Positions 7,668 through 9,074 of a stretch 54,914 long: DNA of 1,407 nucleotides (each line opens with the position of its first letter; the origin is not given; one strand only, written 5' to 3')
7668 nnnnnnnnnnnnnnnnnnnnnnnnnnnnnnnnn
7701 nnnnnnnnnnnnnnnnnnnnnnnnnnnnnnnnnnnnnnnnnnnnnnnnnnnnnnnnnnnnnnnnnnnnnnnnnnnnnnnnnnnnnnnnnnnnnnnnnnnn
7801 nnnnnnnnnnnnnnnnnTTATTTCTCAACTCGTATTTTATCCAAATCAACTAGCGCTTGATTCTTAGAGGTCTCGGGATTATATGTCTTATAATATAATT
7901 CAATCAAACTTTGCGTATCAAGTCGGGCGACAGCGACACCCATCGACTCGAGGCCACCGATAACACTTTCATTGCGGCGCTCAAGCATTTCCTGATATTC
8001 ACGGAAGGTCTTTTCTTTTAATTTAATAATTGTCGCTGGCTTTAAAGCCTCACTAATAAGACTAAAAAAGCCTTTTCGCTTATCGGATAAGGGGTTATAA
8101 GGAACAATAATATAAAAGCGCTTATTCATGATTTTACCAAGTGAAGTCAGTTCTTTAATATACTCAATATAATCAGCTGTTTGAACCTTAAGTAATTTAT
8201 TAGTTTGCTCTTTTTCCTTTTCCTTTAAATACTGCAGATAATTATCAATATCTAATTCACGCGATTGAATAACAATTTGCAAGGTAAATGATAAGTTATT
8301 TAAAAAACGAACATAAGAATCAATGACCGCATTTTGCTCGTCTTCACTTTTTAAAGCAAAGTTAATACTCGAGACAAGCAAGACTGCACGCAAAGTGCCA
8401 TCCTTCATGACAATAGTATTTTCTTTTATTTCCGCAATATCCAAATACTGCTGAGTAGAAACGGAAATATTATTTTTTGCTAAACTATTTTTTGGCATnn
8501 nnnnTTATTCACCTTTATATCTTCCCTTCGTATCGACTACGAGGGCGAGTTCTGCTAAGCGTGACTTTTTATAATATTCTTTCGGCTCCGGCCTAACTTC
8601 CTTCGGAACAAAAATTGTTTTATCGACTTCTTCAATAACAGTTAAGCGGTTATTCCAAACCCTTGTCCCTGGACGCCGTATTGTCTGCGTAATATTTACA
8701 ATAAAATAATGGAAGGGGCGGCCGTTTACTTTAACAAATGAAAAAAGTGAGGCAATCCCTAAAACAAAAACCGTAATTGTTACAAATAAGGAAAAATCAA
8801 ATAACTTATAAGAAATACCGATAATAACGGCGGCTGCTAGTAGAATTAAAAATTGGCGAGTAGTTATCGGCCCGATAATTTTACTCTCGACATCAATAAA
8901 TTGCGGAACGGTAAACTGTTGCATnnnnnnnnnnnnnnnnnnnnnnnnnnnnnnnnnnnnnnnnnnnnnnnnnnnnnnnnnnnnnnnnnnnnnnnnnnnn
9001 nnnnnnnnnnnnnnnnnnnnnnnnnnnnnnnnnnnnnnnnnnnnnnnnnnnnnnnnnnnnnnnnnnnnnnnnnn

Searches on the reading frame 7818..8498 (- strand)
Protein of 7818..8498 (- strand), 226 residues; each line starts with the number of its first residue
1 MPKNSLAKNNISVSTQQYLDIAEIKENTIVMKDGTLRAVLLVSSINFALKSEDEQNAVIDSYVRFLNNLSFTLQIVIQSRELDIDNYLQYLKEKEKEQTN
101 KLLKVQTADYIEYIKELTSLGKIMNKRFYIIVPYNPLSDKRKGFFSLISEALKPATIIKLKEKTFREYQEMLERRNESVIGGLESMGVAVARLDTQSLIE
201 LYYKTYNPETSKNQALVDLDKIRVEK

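Call 8: search_protein_families(library=pfam, proteins=[window:7818-8498:-], max_evalue=0.01)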
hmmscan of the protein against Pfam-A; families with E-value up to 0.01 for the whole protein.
window:7818-8498:- (226 aa): 0 families

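Call 34: search_protein_families(library=pfam, proteins=[window:7818-8498:-], max_evalue=10)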
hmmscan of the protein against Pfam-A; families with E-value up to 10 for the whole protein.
window:7818-8498:- (226 aa): 3 families
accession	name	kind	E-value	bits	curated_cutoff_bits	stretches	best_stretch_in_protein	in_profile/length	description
PF05542.16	DUF760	-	0.016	16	20.2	1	151-202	8-60/83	Protein of unknown function (DUF760)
PF11130.14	TraC_F_IV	-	0.023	14.2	28.1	1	161-215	125-179/375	TraC protein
PF24898.2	GGDEF_GdpP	-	0.44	11.3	30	1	82-151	1-71/126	Cyclic-di-AMP phosphodiesterase GdpP-like, GGDEF domain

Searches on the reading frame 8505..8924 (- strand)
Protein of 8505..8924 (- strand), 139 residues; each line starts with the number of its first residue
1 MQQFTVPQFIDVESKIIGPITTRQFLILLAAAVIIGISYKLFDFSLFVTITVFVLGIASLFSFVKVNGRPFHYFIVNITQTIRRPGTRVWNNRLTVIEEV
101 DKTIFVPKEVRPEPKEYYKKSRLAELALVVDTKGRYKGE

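Call 8: search_protein_families(library=pfam, proteins=[window:8505-8924:-], max_evalue=0.01)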
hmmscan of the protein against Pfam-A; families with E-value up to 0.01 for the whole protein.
window:8505-8924:- (139 aa): 1 family
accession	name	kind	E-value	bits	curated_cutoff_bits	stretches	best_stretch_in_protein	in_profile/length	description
PF12666.12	PrgI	-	3.8e-07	31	27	1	9-89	5-90/91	PrgI family protein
